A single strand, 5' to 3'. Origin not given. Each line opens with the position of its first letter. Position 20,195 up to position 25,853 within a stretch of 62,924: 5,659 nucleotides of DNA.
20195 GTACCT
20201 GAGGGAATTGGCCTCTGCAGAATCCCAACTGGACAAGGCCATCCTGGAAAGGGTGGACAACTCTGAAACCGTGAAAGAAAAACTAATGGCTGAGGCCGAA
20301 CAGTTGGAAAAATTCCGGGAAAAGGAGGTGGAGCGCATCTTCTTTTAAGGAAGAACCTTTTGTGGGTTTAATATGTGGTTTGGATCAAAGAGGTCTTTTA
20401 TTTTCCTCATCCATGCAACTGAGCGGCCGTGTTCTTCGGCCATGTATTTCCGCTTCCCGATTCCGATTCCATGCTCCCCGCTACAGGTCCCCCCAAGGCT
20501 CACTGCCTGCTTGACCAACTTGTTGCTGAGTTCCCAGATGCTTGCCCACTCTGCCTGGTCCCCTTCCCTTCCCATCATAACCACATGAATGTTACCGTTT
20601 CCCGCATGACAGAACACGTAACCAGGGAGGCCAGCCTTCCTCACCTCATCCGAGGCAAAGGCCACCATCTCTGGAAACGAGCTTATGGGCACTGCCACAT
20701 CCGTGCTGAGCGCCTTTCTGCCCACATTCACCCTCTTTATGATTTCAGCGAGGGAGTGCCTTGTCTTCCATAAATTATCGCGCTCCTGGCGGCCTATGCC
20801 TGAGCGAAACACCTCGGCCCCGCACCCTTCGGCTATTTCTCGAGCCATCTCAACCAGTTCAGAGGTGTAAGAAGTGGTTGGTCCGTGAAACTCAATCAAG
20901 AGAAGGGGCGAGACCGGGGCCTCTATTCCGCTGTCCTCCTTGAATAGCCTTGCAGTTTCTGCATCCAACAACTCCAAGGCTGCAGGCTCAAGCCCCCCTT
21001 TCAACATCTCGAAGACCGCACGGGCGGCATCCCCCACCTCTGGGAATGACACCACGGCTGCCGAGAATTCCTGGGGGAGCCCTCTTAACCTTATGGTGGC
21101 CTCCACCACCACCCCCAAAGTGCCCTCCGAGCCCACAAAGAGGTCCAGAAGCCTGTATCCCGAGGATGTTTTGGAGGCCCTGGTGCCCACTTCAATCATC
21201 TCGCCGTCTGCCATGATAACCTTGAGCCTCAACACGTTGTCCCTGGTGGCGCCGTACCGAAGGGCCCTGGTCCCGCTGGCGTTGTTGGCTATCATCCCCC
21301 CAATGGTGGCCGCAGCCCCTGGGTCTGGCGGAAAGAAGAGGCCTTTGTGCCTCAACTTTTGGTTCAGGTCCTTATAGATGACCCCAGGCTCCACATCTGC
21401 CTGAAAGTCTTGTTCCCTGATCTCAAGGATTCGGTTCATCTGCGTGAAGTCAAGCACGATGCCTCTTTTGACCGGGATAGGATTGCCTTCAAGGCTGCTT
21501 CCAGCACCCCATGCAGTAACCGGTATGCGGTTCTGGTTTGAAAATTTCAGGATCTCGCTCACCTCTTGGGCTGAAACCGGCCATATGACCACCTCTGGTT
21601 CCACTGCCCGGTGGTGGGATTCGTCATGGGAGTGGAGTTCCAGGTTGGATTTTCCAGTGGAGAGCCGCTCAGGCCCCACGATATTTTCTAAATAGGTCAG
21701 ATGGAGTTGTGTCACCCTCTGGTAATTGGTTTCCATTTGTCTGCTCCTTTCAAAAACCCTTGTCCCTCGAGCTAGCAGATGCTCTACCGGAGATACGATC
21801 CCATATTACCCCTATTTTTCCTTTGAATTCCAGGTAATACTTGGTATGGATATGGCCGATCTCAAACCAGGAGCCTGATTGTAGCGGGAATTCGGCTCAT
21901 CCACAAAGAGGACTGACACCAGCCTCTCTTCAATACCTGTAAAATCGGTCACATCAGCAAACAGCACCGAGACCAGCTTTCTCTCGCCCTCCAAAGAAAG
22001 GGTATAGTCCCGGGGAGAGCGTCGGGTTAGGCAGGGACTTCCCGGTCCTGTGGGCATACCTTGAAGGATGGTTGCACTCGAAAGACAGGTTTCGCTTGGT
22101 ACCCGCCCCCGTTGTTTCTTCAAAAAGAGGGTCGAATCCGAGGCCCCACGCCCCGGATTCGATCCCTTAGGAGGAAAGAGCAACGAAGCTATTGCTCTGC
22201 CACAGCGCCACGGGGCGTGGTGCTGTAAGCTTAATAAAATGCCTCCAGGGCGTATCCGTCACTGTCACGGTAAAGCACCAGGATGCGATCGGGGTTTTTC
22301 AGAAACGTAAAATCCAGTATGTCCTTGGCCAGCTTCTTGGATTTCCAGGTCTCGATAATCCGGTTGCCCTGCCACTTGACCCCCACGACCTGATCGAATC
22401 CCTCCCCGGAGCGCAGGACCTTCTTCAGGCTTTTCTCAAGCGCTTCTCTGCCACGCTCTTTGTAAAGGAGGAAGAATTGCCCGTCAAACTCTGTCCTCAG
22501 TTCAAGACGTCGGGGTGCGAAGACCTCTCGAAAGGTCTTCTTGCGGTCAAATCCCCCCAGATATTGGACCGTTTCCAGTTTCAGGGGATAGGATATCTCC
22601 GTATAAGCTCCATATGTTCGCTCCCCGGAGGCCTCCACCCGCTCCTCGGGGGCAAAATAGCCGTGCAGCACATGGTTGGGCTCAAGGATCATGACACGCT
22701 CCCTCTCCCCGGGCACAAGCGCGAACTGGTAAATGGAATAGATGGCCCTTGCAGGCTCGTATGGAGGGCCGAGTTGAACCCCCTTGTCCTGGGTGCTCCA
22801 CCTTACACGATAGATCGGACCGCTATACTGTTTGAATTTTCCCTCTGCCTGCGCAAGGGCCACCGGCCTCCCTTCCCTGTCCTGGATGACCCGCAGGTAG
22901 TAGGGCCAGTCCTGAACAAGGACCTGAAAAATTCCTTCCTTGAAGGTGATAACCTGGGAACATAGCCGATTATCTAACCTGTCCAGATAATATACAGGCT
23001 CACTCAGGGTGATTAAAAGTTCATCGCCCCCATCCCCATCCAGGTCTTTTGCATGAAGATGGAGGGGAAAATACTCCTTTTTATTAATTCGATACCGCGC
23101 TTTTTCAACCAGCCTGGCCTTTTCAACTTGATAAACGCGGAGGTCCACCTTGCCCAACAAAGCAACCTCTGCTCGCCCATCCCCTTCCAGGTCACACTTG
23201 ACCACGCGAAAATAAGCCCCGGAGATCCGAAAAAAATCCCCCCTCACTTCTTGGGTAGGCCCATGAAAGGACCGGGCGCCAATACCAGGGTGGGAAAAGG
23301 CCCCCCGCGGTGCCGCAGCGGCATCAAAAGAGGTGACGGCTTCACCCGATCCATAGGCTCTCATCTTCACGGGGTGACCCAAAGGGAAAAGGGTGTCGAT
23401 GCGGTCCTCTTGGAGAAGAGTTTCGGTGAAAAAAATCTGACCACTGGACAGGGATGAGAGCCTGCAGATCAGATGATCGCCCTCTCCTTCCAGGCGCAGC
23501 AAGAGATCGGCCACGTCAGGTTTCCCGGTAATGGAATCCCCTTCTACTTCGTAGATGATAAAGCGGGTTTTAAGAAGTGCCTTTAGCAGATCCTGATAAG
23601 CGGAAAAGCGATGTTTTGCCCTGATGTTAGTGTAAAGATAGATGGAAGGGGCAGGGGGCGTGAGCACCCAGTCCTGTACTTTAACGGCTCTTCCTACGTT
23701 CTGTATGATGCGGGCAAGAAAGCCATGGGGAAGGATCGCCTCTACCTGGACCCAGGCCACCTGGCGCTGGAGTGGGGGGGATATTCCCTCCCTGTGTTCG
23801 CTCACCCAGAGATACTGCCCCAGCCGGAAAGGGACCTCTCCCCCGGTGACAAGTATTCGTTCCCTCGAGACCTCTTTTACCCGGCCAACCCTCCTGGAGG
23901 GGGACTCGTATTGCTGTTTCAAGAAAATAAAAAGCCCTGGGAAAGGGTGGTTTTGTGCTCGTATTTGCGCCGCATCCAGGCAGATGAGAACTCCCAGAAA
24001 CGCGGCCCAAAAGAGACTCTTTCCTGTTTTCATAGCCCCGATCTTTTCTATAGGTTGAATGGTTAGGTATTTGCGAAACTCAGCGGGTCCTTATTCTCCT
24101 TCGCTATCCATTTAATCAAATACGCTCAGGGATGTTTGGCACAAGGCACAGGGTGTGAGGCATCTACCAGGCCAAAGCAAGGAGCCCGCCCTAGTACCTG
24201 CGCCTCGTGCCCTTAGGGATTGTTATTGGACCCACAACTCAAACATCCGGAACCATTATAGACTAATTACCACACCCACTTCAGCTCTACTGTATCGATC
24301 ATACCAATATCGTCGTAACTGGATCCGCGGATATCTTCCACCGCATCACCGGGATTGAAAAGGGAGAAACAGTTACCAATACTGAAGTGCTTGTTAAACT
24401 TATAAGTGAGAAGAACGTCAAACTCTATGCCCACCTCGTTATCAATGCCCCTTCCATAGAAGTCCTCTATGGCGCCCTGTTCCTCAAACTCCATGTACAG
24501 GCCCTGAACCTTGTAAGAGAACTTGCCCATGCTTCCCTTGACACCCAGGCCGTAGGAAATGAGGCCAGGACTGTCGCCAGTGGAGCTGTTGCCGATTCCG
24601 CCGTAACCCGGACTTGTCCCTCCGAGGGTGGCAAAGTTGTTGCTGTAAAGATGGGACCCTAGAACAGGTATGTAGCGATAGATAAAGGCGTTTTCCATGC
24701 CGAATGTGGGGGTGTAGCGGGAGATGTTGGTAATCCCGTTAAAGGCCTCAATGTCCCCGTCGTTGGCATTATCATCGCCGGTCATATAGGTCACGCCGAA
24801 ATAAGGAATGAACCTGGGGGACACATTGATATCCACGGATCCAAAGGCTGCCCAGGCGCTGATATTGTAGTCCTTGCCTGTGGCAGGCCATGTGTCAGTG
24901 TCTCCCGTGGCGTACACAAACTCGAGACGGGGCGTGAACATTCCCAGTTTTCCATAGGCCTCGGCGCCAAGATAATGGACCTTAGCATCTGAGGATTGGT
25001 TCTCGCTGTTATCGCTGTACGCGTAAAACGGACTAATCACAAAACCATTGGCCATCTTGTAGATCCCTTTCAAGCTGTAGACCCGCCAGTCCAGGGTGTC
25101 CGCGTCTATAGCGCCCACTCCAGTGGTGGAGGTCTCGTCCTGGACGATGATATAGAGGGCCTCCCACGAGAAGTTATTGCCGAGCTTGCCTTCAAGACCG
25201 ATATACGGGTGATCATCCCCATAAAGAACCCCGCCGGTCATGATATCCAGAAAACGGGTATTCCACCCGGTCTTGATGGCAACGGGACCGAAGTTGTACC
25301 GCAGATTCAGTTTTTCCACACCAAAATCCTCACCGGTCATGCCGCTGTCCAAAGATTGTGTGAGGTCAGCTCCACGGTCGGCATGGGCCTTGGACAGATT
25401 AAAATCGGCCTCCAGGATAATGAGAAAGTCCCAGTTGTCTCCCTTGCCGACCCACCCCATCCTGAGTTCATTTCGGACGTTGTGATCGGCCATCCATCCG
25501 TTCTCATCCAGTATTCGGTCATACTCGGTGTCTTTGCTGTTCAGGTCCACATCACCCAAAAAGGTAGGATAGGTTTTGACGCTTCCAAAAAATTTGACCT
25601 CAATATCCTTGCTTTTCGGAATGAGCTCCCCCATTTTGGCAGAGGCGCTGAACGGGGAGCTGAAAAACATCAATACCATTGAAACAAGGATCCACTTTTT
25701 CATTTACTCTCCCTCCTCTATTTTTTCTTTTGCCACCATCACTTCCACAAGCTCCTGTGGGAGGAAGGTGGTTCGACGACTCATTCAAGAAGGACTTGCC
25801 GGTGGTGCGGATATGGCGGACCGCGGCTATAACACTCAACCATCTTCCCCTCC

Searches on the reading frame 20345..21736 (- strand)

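Call 71: search_protein_families(library=pfam, proteins=[window:20345-21736:-], max_evalue=0.00001)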
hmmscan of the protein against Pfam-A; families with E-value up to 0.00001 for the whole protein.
window:20345-21736:- (463 aa): 2 families
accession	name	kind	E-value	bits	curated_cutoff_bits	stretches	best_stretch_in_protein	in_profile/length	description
PF02913.24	FAD-oxidase_C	-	4.2e-56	190.8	21.2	1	221-461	2-248/248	FAD linked oxidases, C-terminal domain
PF01565.28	FAD_binding_4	-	8.6e-43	145.8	26.4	1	47-183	1-138/139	FAD binding domain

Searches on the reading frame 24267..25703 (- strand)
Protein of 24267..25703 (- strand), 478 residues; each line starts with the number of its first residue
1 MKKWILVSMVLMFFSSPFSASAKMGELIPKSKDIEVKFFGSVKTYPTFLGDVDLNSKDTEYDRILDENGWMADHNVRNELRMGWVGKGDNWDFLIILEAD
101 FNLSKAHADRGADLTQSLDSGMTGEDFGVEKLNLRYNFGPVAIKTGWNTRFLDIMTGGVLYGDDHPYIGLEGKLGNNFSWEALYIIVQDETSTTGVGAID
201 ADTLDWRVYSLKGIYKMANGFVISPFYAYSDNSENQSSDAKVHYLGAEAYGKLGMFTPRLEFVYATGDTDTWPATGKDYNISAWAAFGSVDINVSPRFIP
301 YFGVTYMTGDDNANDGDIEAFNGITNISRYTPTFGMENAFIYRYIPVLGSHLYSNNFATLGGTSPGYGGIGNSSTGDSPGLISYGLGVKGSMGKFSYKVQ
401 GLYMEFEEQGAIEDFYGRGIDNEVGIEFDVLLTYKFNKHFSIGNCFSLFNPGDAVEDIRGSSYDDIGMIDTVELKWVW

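Call 71: search_protein_families(library=pfam, proteins=[window:24267-25703:-], max_evalue=0.00001)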
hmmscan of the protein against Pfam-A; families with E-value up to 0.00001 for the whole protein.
window:24267-25703:- (478 aa): 1 family
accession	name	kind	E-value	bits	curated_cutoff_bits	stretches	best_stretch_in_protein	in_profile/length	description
PF13372.12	Alginate_exp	-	3.8e-09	36.3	25.2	0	200-324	153-279/395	Alginate export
